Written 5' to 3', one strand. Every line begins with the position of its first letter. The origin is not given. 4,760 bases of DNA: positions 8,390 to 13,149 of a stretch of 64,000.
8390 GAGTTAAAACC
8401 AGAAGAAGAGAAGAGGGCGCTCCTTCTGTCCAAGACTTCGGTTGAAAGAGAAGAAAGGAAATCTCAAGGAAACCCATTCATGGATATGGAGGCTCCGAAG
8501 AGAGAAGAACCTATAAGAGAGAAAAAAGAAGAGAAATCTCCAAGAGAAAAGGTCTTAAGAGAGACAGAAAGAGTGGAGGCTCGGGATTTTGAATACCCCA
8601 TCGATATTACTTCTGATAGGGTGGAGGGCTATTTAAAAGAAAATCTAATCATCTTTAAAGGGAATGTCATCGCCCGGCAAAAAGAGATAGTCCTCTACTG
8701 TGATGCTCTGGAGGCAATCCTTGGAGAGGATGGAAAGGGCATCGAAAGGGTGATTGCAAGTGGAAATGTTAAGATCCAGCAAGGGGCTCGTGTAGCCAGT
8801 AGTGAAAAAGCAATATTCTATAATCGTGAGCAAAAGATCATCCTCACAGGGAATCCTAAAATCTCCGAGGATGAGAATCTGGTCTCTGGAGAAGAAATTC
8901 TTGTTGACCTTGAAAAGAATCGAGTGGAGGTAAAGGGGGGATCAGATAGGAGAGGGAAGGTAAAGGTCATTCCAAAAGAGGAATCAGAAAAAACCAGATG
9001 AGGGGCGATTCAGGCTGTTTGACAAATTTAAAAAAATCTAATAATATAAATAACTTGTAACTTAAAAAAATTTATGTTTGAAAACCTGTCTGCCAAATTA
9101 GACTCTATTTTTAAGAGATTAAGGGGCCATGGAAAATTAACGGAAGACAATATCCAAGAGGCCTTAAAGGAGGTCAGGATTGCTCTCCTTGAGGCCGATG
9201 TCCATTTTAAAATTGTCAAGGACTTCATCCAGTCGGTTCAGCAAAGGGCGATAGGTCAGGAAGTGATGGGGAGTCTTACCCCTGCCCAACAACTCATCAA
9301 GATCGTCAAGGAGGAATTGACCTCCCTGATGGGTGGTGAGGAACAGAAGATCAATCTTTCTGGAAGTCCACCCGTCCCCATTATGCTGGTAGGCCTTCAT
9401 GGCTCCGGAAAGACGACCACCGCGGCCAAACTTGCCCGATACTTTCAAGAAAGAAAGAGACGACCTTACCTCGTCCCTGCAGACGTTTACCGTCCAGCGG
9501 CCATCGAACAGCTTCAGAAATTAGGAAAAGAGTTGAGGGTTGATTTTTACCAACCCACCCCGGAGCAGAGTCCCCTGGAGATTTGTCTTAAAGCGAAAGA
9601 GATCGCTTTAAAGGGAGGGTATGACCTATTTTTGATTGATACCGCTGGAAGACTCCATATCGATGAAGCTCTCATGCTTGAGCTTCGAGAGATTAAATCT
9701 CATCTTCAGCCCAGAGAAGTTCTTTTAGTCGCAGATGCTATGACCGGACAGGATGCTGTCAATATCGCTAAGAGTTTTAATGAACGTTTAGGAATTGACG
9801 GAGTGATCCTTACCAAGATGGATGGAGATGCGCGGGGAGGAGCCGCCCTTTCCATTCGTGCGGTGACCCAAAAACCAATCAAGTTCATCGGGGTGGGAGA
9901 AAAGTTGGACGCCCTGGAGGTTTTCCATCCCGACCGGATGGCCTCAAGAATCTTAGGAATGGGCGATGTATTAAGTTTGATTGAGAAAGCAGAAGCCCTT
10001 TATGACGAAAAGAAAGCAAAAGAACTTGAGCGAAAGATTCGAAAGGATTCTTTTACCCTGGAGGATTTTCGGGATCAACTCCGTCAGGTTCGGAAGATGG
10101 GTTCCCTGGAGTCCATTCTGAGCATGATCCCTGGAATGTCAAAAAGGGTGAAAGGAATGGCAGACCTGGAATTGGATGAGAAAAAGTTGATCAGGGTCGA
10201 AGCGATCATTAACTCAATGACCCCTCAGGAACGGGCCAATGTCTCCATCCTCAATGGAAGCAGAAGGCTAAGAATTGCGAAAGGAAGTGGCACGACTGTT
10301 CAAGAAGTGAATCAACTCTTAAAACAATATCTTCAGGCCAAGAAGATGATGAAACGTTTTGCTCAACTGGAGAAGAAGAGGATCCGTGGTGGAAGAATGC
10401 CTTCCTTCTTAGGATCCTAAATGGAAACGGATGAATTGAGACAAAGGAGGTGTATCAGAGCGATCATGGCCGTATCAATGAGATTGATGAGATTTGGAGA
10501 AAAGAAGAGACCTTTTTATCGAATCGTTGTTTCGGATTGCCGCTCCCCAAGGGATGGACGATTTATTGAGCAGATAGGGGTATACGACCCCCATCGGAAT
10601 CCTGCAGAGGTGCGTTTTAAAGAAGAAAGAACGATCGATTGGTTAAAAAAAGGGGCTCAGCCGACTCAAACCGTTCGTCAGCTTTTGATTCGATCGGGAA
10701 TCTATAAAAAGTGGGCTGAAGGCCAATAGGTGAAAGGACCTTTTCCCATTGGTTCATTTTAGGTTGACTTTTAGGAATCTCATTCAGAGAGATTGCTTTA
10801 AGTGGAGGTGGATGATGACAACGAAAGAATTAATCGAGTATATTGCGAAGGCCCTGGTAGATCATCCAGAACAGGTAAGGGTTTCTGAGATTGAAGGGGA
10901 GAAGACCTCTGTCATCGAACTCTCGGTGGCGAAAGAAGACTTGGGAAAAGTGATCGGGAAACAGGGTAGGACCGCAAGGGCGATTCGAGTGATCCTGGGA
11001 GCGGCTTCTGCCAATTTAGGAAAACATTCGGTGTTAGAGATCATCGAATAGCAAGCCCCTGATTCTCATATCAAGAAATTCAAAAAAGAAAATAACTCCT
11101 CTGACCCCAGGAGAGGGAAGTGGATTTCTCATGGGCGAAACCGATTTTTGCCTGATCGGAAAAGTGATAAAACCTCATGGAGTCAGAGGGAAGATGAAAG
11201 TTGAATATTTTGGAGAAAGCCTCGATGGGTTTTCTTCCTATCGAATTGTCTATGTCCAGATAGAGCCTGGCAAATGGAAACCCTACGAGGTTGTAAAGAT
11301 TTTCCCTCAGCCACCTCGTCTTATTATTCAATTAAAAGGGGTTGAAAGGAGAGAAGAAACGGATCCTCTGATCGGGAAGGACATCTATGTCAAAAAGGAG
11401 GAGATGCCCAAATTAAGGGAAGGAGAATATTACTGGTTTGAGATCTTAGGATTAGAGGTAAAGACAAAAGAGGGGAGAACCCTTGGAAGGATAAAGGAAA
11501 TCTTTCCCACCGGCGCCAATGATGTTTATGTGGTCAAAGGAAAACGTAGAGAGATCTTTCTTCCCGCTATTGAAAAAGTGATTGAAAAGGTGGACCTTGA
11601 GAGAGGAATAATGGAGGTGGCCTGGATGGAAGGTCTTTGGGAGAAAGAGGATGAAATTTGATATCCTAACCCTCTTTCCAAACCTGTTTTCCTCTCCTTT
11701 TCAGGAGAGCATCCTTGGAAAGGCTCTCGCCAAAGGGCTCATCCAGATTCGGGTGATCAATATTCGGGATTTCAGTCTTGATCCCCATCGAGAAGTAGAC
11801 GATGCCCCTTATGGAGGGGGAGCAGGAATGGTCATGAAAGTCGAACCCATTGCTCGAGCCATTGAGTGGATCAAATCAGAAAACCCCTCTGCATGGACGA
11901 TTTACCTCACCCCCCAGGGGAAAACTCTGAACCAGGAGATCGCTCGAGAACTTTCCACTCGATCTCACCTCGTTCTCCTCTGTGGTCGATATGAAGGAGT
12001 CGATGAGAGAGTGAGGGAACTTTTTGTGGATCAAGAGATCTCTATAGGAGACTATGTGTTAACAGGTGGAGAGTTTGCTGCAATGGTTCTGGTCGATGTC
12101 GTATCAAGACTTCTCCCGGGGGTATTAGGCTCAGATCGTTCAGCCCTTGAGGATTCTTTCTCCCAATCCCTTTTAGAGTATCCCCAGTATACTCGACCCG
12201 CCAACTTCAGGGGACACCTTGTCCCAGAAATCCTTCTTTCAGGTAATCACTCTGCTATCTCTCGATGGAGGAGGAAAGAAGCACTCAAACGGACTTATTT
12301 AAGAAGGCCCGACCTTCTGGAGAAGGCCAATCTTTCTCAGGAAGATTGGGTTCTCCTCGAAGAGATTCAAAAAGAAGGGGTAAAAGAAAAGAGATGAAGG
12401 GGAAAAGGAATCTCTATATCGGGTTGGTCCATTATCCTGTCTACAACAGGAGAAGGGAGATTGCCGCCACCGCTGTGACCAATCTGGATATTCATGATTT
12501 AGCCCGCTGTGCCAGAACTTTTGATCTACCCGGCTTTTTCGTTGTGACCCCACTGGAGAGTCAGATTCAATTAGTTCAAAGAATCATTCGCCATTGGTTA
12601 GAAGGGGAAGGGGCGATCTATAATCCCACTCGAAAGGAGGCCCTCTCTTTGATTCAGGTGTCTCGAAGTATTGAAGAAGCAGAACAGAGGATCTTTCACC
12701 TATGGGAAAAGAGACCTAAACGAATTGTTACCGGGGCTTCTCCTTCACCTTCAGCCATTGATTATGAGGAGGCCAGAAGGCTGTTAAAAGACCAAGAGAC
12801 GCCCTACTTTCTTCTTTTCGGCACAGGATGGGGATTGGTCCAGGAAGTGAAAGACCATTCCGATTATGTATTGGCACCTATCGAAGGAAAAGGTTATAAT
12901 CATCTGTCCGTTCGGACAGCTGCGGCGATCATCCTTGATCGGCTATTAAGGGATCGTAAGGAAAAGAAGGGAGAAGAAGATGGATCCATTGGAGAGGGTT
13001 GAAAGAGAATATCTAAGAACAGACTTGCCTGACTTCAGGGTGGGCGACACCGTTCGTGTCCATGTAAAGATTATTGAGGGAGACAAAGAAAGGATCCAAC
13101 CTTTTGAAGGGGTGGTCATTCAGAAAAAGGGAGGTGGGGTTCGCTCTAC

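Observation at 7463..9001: BamD-like outer-membrane lipoprotein fused to an LptA/OstA-like domain through a long E/K/R-rich linker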

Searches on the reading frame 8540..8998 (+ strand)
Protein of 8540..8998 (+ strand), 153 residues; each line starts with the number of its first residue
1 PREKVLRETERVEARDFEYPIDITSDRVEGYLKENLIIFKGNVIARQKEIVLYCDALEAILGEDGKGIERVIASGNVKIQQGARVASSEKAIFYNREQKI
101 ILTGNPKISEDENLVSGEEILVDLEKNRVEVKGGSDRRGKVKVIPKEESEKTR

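Call 3: search_protein_families(library=pfam, proteins=[window:8540-8998:+], max_evalue=1)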
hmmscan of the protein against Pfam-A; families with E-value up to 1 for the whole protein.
window:8540-8998:+ (153 aa): 3 families
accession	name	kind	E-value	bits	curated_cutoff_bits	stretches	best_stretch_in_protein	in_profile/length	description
PF03968.19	LptD_N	-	2.4e-17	63.6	20.4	1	23-127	2-112/113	LptA/(LptD N-terminal domain) LPS transport protein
PF13100.11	OstA_2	-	5.4e-05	23.3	21.2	1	33-111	19-93/158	OstA-like protein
PF06835.18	LptC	-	0.036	14.1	21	0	86-111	87-112/175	Lipopolysaccharide-assembly, LptC-related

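Call 4: search_protein_families(library=ncbifam, proteins=[window:8540-8998:+], max_evalue=1)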
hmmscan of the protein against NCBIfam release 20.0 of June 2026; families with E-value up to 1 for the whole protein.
window:8540-8998:+ (153 aa): 5 families
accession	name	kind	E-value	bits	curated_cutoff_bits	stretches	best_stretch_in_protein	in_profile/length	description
TIGR03002.1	outer_YhbN_LptA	equivalog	1.2e-21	77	71.7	1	14-144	3-138/142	lipopolysaccharide transport periplasmic protein LptA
NF008143.0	PRK10894.1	equivalog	3.4e-05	23.2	234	1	15-151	30-172/184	lipopolysaccharide ABC transporter substrate-binding protein LptA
TIGR04409.1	LptC_YrbK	equivalog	0.01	15.4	38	1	85-129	92-141/180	LPS export ABC transporter periplasmic protein LptC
NF002997.0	PRK03761.1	equivalog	0.024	12.8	683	1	9-91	39-123/783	LPS assembly protein LptD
NF009504.0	PRK12863.1-4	equivalog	0.063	13.4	134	1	79-125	17-63/97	YciI-like protein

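Call 9: search_solved_structures(query=window:8540-8998:+, max_evalue=0.01, show_alignments=2)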
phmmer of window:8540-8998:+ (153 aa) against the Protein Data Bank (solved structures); distinct sequences matched with E-value up to 0.01: 7.
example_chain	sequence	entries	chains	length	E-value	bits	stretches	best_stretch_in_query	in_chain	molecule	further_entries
8onu_A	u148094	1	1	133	3.8e-05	26.7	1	19-138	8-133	Lipopolysaccharide export system protein LptA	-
2r19_A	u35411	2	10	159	9.1e-05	25.5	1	16-151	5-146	Protein yhbN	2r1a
7zax_A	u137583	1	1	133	9.9e-05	25.4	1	16-131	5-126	Lipopolysaccharide export system protein LptA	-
8gaj_A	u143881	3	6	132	0.00056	22.9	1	16-130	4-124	Lipopolysaccharide export system protein LptA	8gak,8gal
7qs6_A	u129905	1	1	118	0.0021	21.1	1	16-120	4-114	Lipopolysaccharide export system protein LptA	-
6gd5_A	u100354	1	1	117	0.0023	21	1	16-120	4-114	Lipopolysaccharide export system protein LptA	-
8bss_A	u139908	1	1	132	0.0054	19.8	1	16-130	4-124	Lipopolysaccharide export system protein LptA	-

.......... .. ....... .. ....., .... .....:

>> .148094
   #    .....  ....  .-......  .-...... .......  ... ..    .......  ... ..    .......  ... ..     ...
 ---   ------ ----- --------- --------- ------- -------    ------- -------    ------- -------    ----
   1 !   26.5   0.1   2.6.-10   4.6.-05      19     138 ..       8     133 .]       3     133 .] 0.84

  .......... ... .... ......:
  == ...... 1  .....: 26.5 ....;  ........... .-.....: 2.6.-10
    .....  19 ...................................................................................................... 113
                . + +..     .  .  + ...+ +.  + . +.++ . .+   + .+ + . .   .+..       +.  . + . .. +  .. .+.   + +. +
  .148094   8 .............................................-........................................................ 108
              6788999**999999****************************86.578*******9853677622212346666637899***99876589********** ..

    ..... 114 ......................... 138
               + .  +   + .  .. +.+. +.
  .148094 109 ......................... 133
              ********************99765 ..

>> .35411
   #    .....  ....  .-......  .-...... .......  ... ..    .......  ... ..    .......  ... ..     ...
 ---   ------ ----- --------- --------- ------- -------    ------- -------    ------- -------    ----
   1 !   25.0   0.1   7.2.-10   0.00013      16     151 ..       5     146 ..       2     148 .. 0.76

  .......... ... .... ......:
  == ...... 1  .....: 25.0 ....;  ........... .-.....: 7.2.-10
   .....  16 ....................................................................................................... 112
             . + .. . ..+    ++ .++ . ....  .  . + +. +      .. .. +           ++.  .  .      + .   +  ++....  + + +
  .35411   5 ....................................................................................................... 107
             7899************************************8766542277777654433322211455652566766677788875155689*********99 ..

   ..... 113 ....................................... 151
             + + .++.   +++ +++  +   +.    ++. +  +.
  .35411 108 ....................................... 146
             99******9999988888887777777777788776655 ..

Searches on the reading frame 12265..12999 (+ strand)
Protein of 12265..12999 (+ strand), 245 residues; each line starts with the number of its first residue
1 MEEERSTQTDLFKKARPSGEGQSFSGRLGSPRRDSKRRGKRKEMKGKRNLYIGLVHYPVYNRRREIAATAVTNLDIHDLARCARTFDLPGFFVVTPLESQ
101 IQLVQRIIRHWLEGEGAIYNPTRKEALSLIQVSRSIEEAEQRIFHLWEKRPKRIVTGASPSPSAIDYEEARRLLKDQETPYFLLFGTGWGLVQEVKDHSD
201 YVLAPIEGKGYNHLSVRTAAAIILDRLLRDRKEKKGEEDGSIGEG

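Call 66: search_protein_families(library=pfam, proteins=[window:12265-12999:+], max_evalue=1e-8)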
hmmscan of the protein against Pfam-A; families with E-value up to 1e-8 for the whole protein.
window:12265-12999:+ (245 aa): 1 family
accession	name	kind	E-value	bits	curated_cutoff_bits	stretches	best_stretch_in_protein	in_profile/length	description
PF09936.14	Methyltrn_RNA_4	-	1.9e-70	236.9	22.6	1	49-228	1-181/182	SAM-dependent RNA methyltransferase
